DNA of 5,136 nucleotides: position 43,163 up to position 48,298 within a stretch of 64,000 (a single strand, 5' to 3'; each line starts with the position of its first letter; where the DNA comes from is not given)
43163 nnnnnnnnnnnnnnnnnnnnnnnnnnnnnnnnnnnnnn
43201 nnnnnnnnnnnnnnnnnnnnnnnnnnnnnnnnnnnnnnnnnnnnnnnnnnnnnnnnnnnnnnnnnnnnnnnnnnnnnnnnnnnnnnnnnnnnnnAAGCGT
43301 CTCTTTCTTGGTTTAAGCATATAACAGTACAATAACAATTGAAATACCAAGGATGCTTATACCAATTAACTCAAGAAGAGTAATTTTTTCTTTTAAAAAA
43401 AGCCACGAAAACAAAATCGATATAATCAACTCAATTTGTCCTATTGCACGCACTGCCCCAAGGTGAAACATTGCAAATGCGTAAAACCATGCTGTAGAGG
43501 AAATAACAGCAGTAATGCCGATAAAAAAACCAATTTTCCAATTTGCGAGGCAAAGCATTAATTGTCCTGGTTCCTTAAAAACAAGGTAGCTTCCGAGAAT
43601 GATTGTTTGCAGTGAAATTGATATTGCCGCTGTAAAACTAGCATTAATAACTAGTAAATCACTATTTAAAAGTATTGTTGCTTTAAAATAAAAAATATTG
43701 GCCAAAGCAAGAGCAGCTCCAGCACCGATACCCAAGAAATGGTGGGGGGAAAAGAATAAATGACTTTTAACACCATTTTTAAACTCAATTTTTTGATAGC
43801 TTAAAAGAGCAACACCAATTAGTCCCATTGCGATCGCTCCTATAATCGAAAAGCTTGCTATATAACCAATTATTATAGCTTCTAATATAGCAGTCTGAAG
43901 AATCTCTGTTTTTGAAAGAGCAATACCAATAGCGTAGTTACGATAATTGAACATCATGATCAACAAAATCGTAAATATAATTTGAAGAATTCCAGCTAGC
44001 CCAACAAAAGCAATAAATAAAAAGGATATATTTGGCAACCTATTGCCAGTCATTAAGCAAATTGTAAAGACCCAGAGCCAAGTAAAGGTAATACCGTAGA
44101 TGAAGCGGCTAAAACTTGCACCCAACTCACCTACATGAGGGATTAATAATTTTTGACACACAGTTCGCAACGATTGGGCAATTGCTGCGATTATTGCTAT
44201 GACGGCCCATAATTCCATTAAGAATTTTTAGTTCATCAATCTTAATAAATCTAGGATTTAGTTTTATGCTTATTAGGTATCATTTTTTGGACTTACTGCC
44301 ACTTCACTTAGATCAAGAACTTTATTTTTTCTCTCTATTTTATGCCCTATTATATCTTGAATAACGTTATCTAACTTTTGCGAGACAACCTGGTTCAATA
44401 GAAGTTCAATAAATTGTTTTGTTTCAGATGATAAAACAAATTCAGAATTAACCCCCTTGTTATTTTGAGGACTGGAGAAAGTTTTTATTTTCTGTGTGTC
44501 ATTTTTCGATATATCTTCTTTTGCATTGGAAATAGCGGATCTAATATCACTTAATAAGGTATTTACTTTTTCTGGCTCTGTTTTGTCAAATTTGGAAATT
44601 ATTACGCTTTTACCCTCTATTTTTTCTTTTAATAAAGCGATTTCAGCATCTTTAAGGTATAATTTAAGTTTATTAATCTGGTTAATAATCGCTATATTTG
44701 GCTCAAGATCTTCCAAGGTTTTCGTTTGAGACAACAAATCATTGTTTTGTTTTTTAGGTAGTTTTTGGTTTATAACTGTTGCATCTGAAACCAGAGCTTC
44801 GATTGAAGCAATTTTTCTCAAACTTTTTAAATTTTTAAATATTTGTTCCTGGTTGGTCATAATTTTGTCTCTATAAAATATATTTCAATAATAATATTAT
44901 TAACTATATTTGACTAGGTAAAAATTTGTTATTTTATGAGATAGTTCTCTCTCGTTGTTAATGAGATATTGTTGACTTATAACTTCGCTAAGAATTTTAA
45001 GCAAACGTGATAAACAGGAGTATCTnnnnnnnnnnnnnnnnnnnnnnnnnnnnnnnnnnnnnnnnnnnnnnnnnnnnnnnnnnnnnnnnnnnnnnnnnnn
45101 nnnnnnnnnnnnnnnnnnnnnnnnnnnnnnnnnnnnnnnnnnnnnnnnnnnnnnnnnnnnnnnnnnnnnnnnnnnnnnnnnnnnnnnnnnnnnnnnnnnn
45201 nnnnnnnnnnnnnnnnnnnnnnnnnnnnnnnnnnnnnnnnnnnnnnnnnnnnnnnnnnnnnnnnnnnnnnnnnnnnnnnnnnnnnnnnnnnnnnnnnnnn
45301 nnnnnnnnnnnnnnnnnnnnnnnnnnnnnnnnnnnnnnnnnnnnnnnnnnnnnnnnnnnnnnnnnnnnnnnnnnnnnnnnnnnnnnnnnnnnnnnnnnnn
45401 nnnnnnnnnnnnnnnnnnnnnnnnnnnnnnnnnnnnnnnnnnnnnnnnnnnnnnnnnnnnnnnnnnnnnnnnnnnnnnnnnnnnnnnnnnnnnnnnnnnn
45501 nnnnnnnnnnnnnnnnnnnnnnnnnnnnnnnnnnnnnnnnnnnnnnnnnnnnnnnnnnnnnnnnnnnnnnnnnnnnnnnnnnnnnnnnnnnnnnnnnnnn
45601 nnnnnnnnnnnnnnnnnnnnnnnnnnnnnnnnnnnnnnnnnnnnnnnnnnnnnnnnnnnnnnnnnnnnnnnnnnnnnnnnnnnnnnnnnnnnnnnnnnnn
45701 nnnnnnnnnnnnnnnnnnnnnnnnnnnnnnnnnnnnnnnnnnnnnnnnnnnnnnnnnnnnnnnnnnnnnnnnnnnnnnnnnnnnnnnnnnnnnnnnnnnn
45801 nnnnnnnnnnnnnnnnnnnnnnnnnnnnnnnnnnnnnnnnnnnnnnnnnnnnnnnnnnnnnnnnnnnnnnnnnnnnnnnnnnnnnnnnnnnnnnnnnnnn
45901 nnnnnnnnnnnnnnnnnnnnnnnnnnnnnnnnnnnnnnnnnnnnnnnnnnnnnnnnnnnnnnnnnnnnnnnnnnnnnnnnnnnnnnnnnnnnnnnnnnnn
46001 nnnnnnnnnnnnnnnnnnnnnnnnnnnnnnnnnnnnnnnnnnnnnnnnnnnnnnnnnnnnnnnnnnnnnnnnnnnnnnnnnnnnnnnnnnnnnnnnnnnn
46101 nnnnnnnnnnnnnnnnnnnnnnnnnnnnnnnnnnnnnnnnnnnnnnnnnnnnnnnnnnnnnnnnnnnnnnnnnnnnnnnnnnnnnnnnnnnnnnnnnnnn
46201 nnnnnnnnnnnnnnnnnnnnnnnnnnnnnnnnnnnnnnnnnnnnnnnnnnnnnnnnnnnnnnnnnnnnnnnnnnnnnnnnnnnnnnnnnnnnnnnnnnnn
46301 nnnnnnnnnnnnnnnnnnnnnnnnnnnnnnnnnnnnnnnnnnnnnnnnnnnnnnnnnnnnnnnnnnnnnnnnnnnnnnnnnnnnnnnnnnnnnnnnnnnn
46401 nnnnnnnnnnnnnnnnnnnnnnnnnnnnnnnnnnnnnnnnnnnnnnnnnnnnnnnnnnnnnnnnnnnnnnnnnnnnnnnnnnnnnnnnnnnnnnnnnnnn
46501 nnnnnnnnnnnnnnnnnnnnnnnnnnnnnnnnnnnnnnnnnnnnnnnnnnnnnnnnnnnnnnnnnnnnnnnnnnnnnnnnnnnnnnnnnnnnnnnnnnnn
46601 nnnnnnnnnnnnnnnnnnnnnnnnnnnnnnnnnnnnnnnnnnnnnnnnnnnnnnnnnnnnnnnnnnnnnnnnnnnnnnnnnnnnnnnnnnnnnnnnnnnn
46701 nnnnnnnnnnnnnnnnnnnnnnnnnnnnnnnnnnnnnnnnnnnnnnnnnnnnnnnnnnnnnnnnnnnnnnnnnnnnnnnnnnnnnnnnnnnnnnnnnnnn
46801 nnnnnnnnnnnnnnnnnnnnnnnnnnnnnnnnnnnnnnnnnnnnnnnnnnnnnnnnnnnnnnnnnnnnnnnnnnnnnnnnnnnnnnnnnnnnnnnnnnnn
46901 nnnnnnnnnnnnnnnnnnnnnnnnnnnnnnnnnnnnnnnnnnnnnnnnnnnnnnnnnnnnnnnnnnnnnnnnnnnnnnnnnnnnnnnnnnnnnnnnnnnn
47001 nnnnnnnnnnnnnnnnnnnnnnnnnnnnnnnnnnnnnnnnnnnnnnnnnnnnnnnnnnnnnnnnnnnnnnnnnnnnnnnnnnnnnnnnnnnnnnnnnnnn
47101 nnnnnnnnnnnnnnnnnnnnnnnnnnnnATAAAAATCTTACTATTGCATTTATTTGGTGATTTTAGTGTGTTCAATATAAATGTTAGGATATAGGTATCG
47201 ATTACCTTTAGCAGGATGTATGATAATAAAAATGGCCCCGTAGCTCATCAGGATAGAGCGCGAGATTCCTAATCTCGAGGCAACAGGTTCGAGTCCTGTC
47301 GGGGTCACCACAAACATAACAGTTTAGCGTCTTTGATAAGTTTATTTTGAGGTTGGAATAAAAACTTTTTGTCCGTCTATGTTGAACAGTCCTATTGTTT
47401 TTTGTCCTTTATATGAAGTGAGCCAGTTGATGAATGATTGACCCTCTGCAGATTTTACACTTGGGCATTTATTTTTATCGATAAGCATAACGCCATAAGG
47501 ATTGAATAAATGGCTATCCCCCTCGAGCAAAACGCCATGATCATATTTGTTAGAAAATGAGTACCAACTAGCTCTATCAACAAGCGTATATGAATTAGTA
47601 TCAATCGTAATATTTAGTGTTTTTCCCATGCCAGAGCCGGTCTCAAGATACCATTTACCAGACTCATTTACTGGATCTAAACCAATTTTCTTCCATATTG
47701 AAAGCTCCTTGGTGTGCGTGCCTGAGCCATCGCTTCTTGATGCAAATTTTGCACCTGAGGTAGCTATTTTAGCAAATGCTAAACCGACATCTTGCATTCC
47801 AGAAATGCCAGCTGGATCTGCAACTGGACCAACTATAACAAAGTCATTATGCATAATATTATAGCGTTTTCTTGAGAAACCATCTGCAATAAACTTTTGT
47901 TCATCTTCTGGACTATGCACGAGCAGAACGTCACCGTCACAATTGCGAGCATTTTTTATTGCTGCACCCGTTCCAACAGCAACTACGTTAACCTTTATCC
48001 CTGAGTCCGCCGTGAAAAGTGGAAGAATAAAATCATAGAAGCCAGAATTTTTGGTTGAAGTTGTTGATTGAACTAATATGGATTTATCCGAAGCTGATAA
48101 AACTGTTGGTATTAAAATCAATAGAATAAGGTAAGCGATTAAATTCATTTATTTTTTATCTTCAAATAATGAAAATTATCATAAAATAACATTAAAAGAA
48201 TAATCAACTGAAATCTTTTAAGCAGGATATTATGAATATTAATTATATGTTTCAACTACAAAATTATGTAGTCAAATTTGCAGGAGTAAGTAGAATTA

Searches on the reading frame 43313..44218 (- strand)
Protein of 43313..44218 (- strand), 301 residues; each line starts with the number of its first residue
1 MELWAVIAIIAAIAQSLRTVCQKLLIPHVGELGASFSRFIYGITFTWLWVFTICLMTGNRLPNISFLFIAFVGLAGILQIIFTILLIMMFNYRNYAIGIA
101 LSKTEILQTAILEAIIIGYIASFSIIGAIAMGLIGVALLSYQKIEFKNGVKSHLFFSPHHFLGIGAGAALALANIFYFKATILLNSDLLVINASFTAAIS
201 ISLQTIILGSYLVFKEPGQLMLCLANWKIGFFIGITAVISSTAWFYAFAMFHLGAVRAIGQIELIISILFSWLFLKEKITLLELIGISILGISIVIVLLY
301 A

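Call 8: search_protein_families(library=pfam, proteins=[window:43313-44218:-], max_evalue=0.001)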
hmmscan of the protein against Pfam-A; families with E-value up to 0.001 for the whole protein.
window:43313-44218:- (301 aa): 1 family
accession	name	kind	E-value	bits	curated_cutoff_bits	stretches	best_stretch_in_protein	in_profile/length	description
PF00892.27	EamA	-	3e-12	47.4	28.2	2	170-298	6-134/135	EamA-like transporter family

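Call 64: search_protein_families(library=ncbifam, proteins=[window:43313-44218:-], max_evalue=0.00001)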
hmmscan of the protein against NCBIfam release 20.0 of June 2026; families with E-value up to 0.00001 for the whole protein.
window:43313-44218:- (301 aa): 0 families

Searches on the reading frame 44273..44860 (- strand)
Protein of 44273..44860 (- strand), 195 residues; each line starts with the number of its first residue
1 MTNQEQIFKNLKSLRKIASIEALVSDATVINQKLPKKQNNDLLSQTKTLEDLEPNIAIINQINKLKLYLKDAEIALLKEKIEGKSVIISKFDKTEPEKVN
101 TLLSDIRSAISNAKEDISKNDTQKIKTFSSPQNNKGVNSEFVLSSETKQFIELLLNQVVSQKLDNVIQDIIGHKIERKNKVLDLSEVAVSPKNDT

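Call 8: search_protein_families(library=pfam, proteins=[window:44273-44860:-], max_evalue=0.001)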
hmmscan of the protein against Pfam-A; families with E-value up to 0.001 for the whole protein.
window:44273-44860:- (195 aa): 0 families

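Call 20: search_protein_families(library=pfam, proteins=[window:44273-44860:-], max_evalue=0.001)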
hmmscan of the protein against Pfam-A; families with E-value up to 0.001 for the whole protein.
window:44273-44860:- (195 aa): 0 families

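Call 41: search_protein_families(library=pfam, proteins=[window:44273-44860:-], max_evalue=0.1)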
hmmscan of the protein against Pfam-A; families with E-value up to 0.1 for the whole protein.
window:44273-44860:- (195 aa): 1 family
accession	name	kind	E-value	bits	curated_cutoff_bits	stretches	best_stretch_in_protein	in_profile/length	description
PF10796.14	Anti-adapt_IraP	-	0.066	14.3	23.2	1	66-122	11-71/86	Sigma-S stabilisation anti-adaptor protein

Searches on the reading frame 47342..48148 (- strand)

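Call 8: search_protein_families(library=pfam, proteins=[window:47342-48148:-], max_evalue=0.001)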
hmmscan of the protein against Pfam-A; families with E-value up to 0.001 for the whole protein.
window:47342-48148:- (268 aa): 2 families
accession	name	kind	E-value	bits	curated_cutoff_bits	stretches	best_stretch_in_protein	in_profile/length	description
PF12849.12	PBP_like_2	-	3.7e-39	135.5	27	1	19-245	4-265/267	PBP superfamily domain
PF13531.11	SBP_bac_11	-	6.9e-10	39.5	25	1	39-252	14-221/227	Bacterial extracellular solute-binding protein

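Call 64: search_protein_families(library=ncbifam, proteins=[window:47342-48148:-], max_evalue=0.00001)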
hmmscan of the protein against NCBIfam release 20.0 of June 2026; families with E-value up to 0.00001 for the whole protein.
window:47342-48148:- (268 aa): 1 family
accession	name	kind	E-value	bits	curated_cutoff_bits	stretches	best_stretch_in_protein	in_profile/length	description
NF041772.1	tung_bind_TupA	equivalog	1.5e-59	201.5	400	1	11-267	4-262/266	tungstate ABC transporter substrate-binding protein TupA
